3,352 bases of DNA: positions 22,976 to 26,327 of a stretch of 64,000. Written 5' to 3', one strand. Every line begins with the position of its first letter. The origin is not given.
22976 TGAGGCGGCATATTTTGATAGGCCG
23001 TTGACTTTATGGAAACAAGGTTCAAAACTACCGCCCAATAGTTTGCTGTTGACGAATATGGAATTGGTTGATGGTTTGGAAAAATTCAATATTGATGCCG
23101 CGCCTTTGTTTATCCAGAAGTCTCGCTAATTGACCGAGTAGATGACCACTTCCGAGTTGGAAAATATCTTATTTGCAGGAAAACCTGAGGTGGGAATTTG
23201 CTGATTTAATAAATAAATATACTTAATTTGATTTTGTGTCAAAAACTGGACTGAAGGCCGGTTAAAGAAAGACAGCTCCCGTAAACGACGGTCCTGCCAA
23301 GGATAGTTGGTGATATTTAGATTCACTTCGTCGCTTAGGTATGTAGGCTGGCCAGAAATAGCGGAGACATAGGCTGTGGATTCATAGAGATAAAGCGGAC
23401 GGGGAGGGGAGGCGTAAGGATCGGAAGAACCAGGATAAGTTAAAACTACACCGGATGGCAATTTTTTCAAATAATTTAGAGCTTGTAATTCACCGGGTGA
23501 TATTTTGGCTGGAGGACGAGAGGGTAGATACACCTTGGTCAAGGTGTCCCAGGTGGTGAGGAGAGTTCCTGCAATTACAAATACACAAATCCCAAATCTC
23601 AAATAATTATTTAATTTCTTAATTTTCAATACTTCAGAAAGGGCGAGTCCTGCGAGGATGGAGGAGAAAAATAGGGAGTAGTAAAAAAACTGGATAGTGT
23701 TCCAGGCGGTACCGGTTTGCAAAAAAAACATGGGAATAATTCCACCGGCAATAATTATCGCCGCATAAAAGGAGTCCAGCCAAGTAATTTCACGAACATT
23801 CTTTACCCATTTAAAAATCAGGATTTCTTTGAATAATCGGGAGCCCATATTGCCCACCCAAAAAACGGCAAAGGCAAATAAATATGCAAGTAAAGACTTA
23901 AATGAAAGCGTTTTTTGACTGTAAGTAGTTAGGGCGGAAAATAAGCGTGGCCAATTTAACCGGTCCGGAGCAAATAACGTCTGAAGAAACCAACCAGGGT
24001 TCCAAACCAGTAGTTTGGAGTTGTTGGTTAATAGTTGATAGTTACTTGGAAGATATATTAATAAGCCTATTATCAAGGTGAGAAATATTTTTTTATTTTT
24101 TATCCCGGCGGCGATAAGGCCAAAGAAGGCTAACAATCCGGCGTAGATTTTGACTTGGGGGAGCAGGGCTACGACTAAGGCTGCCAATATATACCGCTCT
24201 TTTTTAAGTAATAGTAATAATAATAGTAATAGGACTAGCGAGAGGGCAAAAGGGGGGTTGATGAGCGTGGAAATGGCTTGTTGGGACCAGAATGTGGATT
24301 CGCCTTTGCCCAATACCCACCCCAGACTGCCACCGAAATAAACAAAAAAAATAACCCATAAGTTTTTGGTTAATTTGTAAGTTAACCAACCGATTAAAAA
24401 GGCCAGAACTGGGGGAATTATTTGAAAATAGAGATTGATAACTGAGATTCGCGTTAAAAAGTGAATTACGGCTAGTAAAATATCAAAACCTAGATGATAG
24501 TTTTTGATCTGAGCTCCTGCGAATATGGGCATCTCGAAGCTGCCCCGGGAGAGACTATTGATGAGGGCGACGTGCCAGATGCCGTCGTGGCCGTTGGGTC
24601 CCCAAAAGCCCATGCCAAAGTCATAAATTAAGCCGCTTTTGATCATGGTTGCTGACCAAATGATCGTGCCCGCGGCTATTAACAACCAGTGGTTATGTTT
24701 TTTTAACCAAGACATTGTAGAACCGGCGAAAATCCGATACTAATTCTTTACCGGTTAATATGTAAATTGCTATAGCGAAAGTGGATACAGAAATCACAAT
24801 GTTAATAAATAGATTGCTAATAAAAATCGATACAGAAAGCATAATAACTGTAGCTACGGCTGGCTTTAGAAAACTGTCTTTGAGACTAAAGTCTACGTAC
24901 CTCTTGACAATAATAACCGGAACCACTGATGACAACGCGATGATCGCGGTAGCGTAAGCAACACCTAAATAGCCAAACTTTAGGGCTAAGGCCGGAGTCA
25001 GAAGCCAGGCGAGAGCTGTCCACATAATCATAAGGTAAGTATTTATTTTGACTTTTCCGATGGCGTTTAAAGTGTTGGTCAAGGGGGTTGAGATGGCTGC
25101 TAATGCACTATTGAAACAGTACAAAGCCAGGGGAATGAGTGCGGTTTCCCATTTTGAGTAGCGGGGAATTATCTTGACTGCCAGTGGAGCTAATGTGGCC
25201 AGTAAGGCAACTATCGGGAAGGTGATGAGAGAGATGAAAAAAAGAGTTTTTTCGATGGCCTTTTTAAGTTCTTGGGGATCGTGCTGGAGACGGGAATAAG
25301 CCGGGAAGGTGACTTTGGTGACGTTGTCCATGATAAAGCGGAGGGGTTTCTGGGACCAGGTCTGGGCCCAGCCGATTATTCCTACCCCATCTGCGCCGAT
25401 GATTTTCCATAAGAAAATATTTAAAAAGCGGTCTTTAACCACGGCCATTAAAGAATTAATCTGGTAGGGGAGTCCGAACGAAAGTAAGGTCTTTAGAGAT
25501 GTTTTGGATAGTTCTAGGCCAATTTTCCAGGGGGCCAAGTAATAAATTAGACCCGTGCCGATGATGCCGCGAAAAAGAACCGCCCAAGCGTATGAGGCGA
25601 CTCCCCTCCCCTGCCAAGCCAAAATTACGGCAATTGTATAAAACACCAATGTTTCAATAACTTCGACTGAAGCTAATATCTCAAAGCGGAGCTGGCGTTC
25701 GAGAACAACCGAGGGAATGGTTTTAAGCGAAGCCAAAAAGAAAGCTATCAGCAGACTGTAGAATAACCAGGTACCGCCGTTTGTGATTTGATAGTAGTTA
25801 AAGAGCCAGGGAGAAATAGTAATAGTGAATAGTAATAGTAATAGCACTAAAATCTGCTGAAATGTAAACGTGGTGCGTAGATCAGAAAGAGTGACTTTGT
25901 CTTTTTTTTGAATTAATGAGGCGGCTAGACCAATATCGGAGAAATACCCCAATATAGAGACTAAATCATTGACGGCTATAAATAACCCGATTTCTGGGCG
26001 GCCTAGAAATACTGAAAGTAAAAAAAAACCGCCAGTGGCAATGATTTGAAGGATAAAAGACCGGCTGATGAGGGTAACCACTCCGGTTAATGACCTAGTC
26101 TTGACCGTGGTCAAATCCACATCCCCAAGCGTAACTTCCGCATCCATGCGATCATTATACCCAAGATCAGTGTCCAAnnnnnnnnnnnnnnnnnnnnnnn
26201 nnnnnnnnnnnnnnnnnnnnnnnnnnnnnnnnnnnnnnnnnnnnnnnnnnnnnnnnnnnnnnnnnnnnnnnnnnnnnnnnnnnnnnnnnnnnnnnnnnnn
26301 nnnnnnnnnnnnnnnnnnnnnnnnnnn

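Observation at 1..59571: About 58 kb envelope-glycosylation super-cluster built on lipid-linked sugar donors plus GT-C transferases, with a complete dTDP-rhamnose pathway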

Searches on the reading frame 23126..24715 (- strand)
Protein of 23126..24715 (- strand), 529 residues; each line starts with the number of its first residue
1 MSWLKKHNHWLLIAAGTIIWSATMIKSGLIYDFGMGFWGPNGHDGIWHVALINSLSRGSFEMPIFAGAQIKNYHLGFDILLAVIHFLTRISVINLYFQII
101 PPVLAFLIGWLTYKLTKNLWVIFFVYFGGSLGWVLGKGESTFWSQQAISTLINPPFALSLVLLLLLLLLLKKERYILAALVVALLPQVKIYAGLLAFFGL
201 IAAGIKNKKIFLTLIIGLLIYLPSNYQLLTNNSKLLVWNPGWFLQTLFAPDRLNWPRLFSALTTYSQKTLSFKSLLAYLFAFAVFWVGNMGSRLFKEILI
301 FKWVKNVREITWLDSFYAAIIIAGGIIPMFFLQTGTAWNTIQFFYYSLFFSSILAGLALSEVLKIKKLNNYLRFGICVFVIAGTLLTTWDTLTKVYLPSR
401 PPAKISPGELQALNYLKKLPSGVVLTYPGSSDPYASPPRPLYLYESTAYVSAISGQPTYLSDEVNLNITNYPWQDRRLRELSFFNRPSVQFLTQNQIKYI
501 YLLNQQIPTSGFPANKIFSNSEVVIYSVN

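Call 6: search_protein_families(library=pfam, proteins=[window:23126-24715:-], max_evalue=0.01)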
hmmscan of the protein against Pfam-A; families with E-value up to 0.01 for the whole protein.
window:23126-24715:- (529 aa): 0 families

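Call 28: search_protein_families(library=pfam, proteins=[window:23126-24715:-], max_evalue=10)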
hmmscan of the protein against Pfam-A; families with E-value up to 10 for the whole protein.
window:23126-24715:- (529 aa): 1 family
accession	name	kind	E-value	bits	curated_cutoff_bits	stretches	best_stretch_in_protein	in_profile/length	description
PF12039.13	DUF3525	-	0.097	11.9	25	1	263-332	90-160/453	Protein of unknown function (DUF3525)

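Call 40: search_protein_families(library=ncbifam, proteins=[window:23126-24715:-], max_evalue=0.01)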
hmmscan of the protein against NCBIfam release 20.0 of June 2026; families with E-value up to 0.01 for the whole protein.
window:23126-24715:- (529 aa): 1 family
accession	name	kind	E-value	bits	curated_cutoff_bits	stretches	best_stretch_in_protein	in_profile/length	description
NF053759.1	ChrTpChrBBac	equivalog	0.0098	15.6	250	0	78-118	90-130/180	chromate efflux transporter ChrB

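Call 45: find_homologous_proteins(query=window:23126-24715:-, max_evalue=0.00001)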
Query window:23126-24715:- (529 aa): 1338 proteins with E <= 0.00001 among 8000 candidates; the best 120 are listed.
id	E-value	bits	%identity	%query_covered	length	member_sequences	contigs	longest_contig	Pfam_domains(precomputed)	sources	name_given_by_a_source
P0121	0.0e+0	1177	100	100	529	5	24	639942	-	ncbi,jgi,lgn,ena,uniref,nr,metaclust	ncbi:hypothetical protein A2634_05015 [Candidatus Amesbacteria bacterium RIFCSPHIGHO2_01_FULL_48_32]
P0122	4.5e-274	929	81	100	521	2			-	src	-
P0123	7.1e-202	690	62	100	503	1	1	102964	-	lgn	-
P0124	1.1e-197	676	59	99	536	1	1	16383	-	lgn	-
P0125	2.0e-196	672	59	99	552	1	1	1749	-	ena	-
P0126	4.0e-195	668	61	94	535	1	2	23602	-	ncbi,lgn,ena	ncbi:MAG: hypothetical protein AAB909_04380 [Patescibacteria group bacterium]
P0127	2.6e-189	649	72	79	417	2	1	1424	-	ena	-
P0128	8.6e-188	644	57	99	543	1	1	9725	-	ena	-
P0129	1.0e-181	624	56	100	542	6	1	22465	-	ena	-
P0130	2.3e-178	613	57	98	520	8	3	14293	-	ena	-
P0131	1.9e-177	610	56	99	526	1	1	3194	-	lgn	-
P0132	2.0e-177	610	54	99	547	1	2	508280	-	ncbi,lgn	-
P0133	2.6e-177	609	56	100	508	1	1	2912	-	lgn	-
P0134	1.7e-176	606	56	99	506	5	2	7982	-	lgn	-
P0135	3.9e-176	605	55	99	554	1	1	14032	-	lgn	-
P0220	7.2e-155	535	50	98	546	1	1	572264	-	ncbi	-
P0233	6.9e-154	532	52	98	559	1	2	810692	-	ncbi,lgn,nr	ncbi:MAG TPA: hypothetical protein VG895_03285 [Patescibacteria group bacterium]|nr:hypothetical pro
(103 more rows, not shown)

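Call 49: find_encoding_contigs(protein=P0132, flank=10000, max_places=2)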
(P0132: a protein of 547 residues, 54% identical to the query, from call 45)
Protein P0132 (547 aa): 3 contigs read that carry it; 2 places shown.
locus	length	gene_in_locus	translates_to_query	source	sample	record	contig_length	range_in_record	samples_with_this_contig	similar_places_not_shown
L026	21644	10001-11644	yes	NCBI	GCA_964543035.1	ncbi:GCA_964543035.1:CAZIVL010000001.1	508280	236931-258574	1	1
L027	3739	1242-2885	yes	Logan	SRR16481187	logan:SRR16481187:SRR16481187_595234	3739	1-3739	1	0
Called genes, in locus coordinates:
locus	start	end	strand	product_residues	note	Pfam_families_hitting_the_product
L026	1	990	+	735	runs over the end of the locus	PF00535:Glycos_transf_2, PF10111:Glyco_tranf_2_2 (weak), PF13641:Glyco_tranf_2_3 (weak), PF13231:PMT_2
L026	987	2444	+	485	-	PF13231:PMT_2 (weak)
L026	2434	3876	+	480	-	-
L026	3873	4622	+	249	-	PF00535:Glycos_transf_2, PF10111:Glyco_tranf_2_2, PF13641:Glyco_tranf_2_3 (weak)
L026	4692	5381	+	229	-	PF00535:Glycos_transf_2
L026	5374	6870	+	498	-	PF02366:PMT (weak), PF13231:PMT_2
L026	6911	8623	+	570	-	-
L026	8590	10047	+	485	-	PF01943:Polysacc_synt, PF13440:Polysacc_synt_3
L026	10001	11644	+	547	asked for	-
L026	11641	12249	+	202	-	-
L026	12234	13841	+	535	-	PF02366:PMT, PF13231:PMT_2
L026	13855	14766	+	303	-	PF00535:Glycos_transf_2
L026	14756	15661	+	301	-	PF00535:Glycos_transf_2, PF13641:Glyco_tranf_2_3, PF13632:Glyco_trans_2_3 (faint)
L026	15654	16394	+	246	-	PF00535:Glycos_transf_2, PF10111:Glyco_tranf_2_2 (faint)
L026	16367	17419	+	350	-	PF00534:Glycos_transf_1, PF13692:Glyco_trans_1_4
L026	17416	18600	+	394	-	PF09594:GT87 (weak)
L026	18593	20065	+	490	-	-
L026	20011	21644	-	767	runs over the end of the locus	PF09586:YfhO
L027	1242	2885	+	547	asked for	-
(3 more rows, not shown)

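Call 50: find_encoding_contigs(protein=P0233, flank=10000, max_places=1)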
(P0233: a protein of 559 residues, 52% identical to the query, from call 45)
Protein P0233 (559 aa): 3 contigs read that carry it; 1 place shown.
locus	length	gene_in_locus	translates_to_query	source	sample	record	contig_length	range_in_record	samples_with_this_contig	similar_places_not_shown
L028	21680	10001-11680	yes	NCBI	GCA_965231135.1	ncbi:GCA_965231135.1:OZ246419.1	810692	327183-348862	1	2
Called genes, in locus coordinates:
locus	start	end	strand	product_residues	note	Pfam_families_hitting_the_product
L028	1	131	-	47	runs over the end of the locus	-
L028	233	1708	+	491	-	PF13231:PMT_2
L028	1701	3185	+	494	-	PF13231:PMT_2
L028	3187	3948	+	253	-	PF00535:Glycos_transf_2, PF10111:Glyco_tranf_2_2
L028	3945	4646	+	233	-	PF00106:adh_short, PF13561:adh_short_C2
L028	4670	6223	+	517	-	PF13231:PMT_2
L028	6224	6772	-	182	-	-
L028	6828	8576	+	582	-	-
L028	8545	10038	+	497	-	PF01943:Polysacc_synt, PF13440:Polysacc_synt_3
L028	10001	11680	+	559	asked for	-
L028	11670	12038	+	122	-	-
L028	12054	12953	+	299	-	PF00535:Glycos_transf_2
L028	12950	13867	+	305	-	PF00535:Glycos_transf_2, PF10111:Glyco_tranf_2_2, PF13641:Glyco_tranf_2_3, PF13632:Glyco_trans_2_3 (weak)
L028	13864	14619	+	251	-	PF00535:Glycos_transf_2, PF10111:Glyco_tranf_2_2 (weak)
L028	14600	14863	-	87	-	-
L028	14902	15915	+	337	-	PF00534:Glycos_transf_1, PF13692:Glyco_trans_1_4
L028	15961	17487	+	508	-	-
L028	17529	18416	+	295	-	PF00535:Glycos_transf_2, PF13641:Glyco_tranf_2_3, PF13632:Glyco_trans_2_3 (weak)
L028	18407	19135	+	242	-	PF13641:Glyco_tranf_2_3, PF13712:Glyco_tranf_2_5, PF00535:Glycos_transf_2, PF13632:Glyco_trans_2_3 (weak)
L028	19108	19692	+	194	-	PF00561:Abhydrolase_1 (faint), PF06821:Ser_hydrolase, PF12146:Hydrolase_4 (weak)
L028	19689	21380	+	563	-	PF13231:PMT_2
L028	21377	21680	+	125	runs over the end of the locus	-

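Call 51: find_encoding_contigs(protein=P0220, flank=10000, max_places=1)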
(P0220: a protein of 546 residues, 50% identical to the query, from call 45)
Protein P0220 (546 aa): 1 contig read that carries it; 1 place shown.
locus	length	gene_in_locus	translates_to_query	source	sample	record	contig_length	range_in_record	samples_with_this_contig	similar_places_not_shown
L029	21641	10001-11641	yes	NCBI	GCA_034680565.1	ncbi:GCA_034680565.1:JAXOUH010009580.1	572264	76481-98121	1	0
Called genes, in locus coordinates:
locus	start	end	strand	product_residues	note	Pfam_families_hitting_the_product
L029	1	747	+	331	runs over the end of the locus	PF01368:DHH, PF02272:DHHA1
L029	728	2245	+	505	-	PF13231:PMT_2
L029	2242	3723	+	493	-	PF13231:PMT_2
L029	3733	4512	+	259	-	PF03372:Exo_endo_phos (weak)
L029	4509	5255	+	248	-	PF00535:Glycos_transf_2, PF10111:Glyco_tranf_2_2 (weak), PF13641:Glyco_tranf_2_3 (weak)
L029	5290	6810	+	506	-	PF02366:PMT (weak), PF13231:PMT_2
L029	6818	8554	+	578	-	-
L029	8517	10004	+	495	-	PF01943:Polysacc_synt, PF13440:Polysacc_synt_3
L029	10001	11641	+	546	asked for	-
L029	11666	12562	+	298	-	PF00535:Glycos_transf_2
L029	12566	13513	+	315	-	PF00535:Glycos_transf_2, PF10111:Glyco_tranf_2_2 (weak), PF13641:Glyco_tranf_2_3, PF13632:Glyco_trans_2_3 (weak)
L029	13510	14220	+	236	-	PF00535:Glycos_transf_2, PF10111:Glyco_tranf_2_2 (faint)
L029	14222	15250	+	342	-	PF13439:Glyco_transf_4 (faint), PF00534:Glycos_transf_1, PF13692:Glyco_trans_1_4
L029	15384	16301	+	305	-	PF00535:Glycos_transf_2, PF10111:Glyco_tranf_2_2 (faint), PF13641:Glyco_tranf_2_3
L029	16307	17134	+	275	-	PF00535:Glycos_transf_2, PF10111:Glyco_tranf_2_2, PF13641:Glyco_tranf_2_3, PF13632:Glyco_trans_2_3 (weak)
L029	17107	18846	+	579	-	PF02366:PMT (weak), PF13231:PMT_2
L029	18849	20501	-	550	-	PF02366:PMT (weak), PF13231:PMT_2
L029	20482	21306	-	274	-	-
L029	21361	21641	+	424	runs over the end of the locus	PF03155:Alg6_Alg8 (faint)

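Call 56: predict_structure(alignment_id=A5)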
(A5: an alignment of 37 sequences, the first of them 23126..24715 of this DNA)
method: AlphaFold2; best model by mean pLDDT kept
length: 529 residues; sequences in the alignment: 37
mean_pLDDT: 87.1   pTM: 0.89
mean pLDDT of the five models: 87.1, 86.8, 86.5, 85.7, 83.2
residues with pLDDT >= 90: 293; 70-90: 181; 50-70: 52; < 50: 3
segments of 3 or more residues with pLDDT < 50: none
pLDDT, mean of each block of 10 residues (from residue 1): 89 92 86 85 87 92 89 86 96 94 96 97 89 63 52 85 98 97 93 95 97 96 76 73 85 84 81 89 90 93 94 97 93 82 92 97 94 94 84 68 87 96 84 69 75 92 78 89 89 93 68 85 90
secondary structure, 60 per line:
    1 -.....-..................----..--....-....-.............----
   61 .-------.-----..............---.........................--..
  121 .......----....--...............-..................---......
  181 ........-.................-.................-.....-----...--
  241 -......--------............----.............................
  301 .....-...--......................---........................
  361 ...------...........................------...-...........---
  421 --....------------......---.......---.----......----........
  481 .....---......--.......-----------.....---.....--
elements in order: H2-6 H8-25 E34-37 H39-42 H44-56 H75-88 H92-116 H119-127 H132-135 H138-152 H154-171 H175-188 H190-206 H208-224 H226-230 E236-238 H242-247 H256-267 H272-305 H312-330 E331-333 H337-363 H370-396 E403-405 H407-417 E423-426 H441-444 H448-454 H463-468 H473-485 H489-494 E497-503 E515-519 E523-527

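Call 98: search_protein_representatives(alignment_id=A5)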
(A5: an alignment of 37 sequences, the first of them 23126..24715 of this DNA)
Query: 37 sequences, 550 profile positions. Proteins with E-value up to 0.001 (for the whole library): 1527; up to 1e-10: 1232; up to 1e-30: 741. The best 150 are listed.
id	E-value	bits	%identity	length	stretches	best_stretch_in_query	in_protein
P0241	4.8e-243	824.5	-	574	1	7-549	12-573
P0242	1.9e-237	806.0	-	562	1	5-549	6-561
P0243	1.9e-235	799.4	-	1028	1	4-550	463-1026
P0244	8.5e-226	767.5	-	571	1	5-549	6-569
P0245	9.5e-203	691.4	-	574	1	7-549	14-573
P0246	1.0e-193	661.6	-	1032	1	7-549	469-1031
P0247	3.0e-193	660.1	-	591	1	7-549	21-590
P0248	3.3e-192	656.7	-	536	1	2-546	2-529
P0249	3.7e-188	643.3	-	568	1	6-549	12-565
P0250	1.4e-186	638.0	-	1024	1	5-549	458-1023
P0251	3.6e-182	623.5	-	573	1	8-541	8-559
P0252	8.3e-176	602.5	-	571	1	7-549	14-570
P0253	4.9e-174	596.7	-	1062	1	9-549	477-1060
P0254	7.2e-171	586.2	-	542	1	25-549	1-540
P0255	7.9e-169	579.5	-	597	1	11-549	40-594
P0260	3.0e-158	544.5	-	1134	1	5-549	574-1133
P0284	5.6e-133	461.1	-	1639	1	10-549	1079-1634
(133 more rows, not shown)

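Call 101: search_protein_families(library=pfam, proteins=[P0243, P0284, P0260], max_evalue=0.01)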
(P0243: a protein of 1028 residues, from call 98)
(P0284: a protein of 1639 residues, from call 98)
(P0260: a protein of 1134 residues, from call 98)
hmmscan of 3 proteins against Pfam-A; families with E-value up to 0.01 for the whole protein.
P0243 (1028 aa): 0 families

P0284 (1639 aa): 2 families
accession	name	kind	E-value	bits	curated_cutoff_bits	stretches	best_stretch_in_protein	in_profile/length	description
PF13440.11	Polysacc_synt_3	-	9.5e-55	186.3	23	1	50-333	2-283/293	Polysaccharide biosynthesis protein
PF01943.22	Polysacc_synt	-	3.6e-27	95.9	28.2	1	27-294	3-274/274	Polysaccharide biosynthesis protein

P0260 (1134 aa): 1 family
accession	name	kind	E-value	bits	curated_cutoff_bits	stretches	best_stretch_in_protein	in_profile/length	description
PF12979.12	DUF3863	-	0.0015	17.8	27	1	142-240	120-217/349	Domain of Unknown Function with PDB structure (DUF3863)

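Call 103: search_solved_structures(query=A5, max_evalue=10)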
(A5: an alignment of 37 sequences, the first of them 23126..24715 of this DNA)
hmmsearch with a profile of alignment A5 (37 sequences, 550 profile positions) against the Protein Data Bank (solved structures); distinct sequences matched with E-value up to 10: 1.
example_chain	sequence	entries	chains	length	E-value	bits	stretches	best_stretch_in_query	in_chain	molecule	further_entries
8cx0_B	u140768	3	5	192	1.7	10.5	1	131-174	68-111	Virion infectivity factor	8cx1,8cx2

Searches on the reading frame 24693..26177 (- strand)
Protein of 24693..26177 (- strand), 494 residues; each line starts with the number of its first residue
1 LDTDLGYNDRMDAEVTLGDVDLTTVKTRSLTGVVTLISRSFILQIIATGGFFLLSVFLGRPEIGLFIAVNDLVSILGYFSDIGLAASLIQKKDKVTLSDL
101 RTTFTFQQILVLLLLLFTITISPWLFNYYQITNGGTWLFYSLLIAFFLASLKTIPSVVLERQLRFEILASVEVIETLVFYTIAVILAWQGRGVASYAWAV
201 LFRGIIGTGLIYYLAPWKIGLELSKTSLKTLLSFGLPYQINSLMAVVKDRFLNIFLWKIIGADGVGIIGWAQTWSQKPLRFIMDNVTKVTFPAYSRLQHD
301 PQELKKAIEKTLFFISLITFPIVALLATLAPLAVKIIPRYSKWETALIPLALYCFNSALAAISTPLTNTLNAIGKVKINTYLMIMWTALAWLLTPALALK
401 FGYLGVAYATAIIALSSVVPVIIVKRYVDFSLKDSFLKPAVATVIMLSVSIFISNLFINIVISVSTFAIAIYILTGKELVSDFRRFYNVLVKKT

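Call 7: search_protein_families(library=pfam, proteins=[window:24693-26177:-], max_evalue=0.01)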
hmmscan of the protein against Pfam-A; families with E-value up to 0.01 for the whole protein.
window:24693-26177:- (494 aa): 2 families
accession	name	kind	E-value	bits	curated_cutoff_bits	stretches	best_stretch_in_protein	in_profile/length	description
PF13440.11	Polysacc_synt_3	-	1.2e-45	156.4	23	1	57-337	5-283/293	Polysaccharide biosynthesis protein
PF01943.22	Polysacc_synt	-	2.7e-14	53.7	28.2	1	31-298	3-274/274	Polysaccharide biosynthesis protein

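Call 93: search_protein_families(library=ncbifam, proteins=[window:24693-26177:-], max_evalue=0.00001)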
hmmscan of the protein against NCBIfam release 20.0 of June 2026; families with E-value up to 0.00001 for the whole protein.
window:24693-26177:- (494 aa): 3 families
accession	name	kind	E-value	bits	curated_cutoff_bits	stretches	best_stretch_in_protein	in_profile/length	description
NF007773.0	PRK10459.1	equivalog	4.5e-35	121.6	273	1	41-471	19-453/492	MOP flippase family protein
NF058658.1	Oglyco_Wzx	exception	1.1e-26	94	720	1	52-474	33-458/478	O-glycosylation flippase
NF047674.1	TeichurnBiosyTuaB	equivalog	6.3e-26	91.4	580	1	30-475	9-457/469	teichuronic acid biosynthesis protein TuaB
